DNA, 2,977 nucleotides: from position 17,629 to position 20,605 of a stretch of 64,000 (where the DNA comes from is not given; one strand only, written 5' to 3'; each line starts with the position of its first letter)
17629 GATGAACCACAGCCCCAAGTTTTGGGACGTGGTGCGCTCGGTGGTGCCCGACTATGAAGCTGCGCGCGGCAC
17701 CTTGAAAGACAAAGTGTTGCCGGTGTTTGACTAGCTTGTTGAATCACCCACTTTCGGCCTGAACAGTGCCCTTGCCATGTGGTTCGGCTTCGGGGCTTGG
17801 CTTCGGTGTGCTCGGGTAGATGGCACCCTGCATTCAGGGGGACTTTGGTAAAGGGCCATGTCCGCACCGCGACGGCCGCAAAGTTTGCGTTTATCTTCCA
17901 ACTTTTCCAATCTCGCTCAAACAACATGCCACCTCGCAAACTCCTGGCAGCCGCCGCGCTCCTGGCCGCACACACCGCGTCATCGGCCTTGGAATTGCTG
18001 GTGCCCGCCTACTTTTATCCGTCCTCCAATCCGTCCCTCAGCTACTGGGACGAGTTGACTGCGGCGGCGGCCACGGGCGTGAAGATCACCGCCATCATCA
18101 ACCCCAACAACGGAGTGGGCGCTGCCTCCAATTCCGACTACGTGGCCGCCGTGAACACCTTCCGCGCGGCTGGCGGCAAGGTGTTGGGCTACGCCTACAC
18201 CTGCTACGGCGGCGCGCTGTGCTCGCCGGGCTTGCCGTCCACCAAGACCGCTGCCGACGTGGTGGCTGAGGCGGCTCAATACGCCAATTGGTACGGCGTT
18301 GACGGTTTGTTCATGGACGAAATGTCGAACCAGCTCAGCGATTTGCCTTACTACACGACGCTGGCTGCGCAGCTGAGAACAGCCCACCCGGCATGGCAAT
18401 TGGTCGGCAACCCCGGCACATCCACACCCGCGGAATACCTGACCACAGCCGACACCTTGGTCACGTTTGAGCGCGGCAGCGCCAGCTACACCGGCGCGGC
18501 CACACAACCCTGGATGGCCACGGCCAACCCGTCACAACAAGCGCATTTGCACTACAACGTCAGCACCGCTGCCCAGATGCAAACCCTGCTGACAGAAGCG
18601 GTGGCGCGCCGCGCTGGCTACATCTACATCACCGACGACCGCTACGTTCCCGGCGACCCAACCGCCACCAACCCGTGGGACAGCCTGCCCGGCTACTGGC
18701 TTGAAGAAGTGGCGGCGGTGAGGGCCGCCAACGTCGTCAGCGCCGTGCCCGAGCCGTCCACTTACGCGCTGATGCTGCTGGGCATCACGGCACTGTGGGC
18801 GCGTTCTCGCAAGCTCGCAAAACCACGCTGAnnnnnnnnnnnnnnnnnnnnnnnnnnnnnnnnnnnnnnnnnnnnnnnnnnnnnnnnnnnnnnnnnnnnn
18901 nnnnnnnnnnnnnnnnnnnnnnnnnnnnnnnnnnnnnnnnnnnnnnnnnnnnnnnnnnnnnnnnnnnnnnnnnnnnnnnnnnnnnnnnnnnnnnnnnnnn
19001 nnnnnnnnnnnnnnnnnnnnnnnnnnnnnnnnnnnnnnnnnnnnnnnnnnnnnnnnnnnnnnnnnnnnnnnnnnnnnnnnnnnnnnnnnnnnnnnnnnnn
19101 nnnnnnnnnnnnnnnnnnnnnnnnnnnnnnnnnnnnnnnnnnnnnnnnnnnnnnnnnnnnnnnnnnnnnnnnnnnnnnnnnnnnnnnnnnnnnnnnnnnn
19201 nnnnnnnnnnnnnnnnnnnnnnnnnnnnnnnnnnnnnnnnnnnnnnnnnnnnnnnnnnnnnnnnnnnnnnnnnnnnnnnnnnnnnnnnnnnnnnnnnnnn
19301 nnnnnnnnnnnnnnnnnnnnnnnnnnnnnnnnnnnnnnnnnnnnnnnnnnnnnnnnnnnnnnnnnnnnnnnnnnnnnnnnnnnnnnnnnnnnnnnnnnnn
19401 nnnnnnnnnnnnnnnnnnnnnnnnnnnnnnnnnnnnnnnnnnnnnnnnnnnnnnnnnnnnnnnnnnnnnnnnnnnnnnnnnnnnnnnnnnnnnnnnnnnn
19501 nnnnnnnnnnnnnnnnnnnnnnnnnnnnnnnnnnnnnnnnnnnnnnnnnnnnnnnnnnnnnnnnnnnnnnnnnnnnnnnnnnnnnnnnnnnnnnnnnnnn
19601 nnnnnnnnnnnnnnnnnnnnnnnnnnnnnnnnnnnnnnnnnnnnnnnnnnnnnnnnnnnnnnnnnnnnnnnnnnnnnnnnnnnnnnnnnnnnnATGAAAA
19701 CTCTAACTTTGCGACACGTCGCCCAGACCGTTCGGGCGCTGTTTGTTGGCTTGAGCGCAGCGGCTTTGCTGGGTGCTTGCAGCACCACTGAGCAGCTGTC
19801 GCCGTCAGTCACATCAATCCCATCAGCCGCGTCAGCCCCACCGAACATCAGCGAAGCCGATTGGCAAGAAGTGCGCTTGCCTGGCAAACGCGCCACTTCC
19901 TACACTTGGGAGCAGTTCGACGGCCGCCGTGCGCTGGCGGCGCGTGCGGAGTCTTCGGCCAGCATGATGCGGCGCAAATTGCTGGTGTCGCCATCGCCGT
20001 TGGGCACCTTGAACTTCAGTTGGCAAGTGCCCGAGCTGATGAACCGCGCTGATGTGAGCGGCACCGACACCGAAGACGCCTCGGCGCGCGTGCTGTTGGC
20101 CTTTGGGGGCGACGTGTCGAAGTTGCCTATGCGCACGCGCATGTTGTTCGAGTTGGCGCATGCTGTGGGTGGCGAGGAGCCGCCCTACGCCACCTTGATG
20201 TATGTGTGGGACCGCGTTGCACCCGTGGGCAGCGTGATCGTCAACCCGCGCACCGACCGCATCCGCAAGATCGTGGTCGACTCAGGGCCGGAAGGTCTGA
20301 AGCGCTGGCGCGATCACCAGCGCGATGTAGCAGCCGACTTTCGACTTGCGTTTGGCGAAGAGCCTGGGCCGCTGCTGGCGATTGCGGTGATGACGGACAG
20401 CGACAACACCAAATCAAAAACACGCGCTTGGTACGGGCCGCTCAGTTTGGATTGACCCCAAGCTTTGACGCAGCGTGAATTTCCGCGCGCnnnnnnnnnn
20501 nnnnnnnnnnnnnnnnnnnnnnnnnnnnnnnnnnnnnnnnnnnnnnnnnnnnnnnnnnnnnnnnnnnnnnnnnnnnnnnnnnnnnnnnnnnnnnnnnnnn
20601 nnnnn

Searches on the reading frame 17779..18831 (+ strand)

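Call 47: search_protein_families(library=pfam, proteins=[window:17779-18831:+], max_evalue=0.001)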
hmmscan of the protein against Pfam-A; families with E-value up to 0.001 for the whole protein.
window:17779-18831:+ (350 aa): 2 families
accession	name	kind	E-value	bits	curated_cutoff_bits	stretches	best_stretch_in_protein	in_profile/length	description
PF12138.14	Spherulin4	-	1.8e-41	142.7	30.2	1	73-314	2-239/239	Spherulation-specific family 4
PF07589.16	PEP-CTERM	-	1.9e-05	25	20.7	1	322-345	1-24/24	PEP-CTERM motif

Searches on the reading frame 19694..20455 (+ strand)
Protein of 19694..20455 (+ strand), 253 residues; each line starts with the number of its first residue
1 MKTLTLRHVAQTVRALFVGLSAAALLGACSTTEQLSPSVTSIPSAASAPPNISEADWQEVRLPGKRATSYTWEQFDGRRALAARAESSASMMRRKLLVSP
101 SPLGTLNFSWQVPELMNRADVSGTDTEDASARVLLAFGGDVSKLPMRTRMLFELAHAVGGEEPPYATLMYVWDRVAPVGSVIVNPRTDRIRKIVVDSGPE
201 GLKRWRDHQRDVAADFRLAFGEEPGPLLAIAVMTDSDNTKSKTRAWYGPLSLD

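Call 47: search_protein_families(library=pfam, proteins=[window:19694-20455:+], max_evalue=0.001)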
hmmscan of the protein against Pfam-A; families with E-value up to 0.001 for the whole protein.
window:19694-20455:+ (253 aa): 1 family
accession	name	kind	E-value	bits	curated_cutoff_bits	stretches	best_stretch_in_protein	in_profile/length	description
PF11249.13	DUF3047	-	4.2e-64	216.1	27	1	56-249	2-196/198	Protein of unknown function (DUF3047)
